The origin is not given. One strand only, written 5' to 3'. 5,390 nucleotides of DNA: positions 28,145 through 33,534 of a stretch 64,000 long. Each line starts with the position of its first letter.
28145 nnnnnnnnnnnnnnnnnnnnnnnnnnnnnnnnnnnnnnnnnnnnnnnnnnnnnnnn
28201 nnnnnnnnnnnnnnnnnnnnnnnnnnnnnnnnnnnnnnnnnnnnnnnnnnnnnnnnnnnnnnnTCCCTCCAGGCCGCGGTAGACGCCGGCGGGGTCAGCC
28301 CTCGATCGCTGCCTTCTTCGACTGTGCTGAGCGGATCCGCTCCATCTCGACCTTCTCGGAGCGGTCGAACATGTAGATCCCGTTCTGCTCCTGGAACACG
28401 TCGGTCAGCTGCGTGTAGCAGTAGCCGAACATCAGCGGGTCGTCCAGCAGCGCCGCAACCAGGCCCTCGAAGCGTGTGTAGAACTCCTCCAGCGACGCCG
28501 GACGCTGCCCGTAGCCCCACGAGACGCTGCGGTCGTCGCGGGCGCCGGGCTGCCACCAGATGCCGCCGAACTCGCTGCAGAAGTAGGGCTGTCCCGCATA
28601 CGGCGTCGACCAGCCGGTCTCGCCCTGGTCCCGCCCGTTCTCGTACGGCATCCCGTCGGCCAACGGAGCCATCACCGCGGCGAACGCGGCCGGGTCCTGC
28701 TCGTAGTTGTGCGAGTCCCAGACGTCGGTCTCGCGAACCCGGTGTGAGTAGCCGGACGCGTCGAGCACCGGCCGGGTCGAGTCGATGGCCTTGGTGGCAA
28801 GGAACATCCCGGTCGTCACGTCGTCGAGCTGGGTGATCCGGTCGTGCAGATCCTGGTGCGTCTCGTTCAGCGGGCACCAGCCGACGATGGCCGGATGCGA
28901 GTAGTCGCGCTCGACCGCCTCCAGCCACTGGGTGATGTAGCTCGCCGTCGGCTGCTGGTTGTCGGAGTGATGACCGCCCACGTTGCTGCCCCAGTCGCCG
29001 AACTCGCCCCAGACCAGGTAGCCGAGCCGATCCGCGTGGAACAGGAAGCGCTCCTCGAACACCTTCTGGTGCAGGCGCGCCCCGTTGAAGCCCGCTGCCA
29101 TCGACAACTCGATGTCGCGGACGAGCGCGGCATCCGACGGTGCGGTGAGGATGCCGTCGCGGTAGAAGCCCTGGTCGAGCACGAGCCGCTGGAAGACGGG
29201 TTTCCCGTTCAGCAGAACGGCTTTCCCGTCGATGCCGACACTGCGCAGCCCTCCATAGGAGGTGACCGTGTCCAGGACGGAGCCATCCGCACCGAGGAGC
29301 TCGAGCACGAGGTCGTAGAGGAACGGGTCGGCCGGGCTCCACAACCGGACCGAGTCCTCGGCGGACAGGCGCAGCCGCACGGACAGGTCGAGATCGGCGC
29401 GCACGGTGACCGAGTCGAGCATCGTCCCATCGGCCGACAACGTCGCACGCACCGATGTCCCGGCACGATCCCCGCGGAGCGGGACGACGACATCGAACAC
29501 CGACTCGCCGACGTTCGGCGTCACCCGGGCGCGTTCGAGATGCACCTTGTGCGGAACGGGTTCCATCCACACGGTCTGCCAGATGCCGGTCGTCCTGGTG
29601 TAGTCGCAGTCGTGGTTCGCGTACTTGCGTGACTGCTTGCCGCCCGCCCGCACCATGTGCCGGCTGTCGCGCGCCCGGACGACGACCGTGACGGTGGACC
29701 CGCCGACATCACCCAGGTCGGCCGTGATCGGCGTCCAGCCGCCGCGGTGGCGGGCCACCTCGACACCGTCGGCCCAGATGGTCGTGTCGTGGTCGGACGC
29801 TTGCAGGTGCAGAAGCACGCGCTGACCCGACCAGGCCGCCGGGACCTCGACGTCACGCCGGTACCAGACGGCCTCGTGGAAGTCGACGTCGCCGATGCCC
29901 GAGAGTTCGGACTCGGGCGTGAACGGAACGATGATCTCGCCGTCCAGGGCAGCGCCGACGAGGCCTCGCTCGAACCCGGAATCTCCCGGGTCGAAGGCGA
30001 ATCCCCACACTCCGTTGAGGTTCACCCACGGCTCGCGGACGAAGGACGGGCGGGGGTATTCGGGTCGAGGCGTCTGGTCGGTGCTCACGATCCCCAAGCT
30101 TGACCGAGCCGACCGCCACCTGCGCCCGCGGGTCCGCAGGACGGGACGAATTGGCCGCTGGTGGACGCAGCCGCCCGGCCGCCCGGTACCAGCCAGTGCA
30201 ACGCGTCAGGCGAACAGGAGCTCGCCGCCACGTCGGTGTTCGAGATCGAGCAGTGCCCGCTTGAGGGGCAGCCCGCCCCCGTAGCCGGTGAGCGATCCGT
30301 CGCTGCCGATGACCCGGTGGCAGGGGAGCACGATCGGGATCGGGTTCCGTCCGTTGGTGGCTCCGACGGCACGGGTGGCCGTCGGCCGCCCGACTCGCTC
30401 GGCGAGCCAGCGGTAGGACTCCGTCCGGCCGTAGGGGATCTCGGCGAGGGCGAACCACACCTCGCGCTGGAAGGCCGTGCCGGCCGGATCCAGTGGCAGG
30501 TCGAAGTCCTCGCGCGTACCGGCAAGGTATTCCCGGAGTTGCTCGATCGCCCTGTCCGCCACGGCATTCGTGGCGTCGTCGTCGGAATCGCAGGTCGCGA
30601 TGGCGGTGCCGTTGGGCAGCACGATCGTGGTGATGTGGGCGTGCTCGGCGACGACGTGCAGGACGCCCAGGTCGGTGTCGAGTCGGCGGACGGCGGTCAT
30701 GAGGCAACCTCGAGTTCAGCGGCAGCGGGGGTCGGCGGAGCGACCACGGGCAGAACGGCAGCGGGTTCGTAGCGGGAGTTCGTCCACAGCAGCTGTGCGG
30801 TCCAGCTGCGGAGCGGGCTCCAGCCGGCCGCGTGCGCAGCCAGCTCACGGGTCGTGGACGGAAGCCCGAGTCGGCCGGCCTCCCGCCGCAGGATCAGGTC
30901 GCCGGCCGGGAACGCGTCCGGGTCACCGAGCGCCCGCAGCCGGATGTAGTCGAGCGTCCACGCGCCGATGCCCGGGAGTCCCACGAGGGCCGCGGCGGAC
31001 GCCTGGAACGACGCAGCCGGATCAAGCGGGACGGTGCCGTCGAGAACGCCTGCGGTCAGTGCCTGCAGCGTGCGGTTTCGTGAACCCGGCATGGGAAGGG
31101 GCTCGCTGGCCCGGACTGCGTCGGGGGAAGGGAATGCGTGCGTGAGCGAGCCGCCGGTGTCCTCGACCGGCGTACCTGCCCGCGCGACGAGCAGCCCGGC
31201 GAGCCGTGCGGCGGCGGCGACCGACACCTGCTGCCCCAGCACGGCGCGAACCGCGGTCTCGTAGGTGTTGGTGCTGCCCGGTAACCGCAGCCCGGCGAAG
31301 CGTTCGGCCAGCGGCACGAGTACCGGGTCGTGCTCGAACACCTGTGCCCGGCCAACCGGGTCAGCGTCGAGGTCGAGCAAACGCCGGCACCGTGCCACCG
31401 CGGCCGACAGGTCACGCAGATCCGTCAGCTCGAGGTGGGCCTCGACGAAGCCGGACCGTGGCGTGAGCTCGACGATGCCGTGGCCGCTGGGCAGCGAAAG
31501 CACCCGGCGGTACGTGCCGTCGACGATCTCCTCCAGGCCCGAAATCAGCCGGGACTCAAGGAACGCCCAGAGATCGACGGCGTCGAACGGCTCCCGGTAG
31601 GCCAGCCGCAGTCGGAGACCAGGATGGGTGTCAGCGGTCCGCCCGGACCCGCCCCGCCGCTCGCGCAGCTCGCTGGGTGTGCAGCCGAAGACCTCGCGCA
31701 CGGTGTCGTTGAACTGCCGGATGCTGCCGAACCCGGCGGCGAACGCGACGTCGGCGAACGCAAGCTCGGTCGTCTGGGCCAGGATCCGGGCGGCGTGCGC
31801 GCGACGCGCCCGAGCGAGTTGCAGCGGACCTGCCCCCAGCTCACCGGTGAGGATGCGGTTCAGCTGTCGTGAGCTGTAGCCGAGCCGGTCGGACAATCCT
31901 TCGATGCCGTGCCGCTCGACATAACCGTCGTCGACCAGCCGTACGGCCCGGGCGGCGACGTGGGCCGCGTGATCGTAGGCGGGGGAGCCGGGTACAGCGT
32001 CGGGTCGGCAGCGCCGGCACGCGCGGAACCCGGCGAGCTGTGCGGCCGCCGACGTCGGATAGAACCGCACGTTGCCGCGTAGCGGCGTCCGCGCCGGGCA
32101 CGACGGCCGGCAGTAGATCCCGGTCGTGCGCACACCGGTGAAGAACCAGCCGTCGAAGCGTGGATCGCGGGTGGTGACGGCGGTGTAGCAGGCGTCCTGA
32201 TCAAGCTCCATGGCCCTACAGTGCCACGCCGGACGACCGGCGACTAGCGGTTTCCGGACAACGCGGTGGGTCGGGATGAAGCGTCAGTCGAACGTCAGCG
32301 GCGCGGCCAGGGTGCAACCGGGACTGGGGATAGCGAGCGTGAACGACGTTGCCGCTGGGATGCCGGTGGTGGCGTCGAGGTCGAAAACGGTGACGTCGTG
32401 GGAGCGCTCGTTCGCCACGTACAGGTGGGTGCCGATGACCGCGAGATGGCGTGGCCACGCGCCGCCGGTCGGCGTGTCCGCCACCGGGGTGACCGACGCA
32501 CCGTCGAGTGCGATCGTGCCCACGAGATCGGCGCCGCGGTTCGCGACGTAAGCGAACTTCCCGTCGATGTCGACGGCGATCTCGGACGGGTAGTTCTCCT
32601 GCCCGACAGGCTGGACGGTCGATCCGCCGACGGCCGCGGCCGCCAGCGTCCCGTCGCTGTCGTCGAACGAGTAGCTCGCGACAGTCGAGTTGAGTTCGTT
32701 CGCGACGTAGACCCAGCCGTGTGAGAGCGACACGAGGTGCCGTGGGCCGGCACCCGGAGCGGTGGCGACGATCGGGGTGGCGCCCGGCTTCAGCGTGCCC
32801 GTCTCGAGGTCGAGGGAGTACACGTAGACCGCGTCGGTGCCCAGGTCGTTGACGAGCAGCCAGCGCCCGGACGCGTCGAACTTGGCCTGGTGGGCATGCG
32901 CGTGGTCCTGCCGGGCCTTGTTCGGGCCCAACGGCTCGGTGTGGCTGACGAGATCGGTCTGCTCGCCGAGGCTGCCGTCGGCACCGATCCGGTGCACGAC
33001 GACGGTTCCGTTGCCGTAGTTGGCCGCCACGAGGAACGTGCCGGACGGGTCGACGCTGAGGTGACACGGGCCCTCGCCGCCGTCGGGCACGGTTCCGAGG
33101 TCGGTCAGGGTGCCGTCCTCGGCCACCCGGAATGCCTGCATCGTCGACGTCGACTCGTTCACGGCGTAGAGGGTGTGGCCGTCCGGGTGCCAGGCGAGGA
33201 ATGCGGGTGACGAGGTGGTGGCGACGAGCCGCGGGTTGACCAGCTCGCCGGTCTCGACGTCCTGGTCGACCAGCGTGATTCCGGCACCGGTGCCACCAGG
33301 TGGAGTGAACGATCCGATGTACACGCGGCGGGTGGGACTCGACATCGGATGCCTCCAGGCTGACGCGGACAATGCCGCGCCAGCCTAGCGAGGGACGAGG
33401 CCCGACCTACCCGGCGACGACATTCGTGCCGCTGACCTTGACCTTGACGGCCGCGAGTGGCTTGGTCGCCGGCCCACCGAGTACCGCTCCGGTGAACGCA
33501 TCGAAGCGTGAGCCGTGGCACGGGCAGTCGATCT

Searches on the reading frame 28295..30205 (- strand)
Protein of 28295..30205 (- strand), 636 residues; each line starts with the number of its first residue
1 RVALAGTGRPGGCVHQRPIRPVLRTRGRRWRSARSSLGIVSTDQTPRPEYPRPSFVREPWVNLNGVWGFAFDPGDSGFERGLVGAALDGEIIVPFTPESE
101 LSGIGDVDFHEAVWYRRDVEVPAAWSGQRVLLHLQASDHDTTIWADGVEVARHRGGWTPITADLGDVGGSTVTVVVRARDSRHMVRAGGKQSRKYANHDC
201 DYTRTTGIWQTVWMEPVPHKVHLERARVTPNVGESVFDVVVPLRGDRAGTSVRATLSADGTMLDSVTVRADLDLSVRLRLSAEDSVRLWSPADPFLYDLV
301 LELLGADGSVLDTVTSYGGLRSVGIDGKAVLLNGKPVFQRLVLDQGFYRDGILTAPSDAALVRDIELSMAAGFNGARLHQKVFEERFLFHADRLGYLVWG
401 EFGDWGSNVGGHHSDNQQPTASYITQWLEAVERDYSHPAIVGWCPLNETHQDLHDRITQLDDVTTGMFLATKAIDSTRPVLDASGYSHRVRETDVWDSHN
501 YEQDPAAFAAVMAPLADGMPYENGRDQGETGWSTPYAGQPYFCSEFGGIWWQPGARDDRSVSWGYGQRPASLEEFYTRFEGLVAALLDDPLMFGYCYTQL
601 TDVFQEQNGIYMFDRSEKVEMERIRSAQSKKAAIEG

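Call 10: search_protein_families(library=pfam, proteins=[window:28295-30205:-], max_evalue=0.001)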
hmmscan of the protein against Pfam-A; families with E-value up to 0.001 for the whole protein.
window:28295-30205:- (636 aa): 3 families
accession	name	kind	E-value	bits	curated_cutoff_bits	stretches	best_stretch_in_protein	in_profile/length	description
PF00703.27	Glyco_hydro_2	-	1.9e-08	35.5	23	1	221-321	1-109/109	Glycosyl hydrolases family 2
PF02837.24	Glyco_hydro_2_N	-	3.4e-08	34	28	1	111-213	65-164/169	Glycosyl hydrolases family 2, sugar binding domain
PF02836.23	Glyco_hydro_2_C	-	1.2e-05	25.1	21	1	357-482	34-160/302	Glycosyl hydrolases family 2, TIM barrel domain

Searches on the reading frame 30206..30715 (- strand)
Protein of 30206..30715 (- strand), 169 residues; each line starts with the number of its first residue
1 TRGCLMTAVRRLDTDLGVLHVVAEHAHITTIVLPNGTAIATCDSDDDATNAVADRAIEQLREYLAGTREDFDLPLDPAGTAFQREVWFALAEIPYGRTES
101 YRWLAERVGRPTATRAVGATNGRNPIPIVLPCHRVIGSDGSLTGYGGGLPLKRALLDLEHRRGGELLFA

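Call 10: search_protein_families(library=pfam, proteins=[window:30206-30715:-], max_evalue=0.001)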
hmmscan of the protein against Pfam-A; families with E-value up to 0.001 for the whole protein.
window:30206-30715:- (169 aa): 2 families
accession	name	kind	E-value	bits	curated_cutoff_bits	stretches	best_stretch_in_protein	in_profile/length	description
PF01035.26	DNA_binding_1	-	1.2e-32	112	27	1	81-160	1-80/81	6-O-methylguanine DNA methyltransferase, DNA binding domain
PF02870.21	Methyltransf_1N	-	3.1e-06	28.1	21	1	12-77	6-71/71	6-O-methylguanine DNA methyltransferase, ribonuclease-like domain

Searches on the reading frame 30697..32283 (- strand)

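Call 10: search_protein_families(library=pfam, proteins=[window:30697-32283:-], max_evalue=0.001)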
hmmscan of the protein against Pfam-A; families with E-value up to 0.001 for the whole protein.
window:30697-32283:- (528 aa): 4 families
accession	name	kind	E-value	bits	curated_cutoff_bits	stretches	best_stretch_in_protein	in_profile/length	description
PF06029.17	AlkA_N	-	6.5e-32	110.7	26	1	225-338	2-117/118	AlkA N-terminal domain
PF02805.21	Ada_Zn_binding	-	8.5e-31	106.2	23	1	31-95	1-65/65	Metal binding domain of Ada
PF12833.13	HTH_18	-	1.1e-19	70.9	33.6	1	130-209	1-80/80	Helix-turn-helix domain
PF00165.29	HTH_AraC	-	7.9e-09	35.9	26.6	1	171-207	6-41/42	Bacterial regulatory helix-turn-helix proteins, AraC family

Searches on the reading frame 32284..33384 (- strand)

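Call 10: search_protein_families(library=pfam, proteins=[window:32284-33384:-], max_evalue=0.001)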
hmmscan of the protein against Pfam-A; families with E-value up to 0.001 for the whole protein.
window:32284-33384:- (366 aa): 3 families
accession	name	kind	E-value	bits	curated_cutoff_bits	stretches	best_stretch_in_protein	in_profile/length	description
PF10282.15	Lactonase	-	1.2e-90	304.6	21.7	1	21-358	2-342/344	Lactonase, 7-bladed beta-propeller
PF08450.18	SGL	-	1.3e-08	35.2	26.3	0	52-140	128-217/246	SMP-30/Gluconolactonase/LRE-like region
PF21959.2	DUF6923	-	4e-05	23.9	27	1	63-135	40-116/234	Repeat of unknown function (DUF6923)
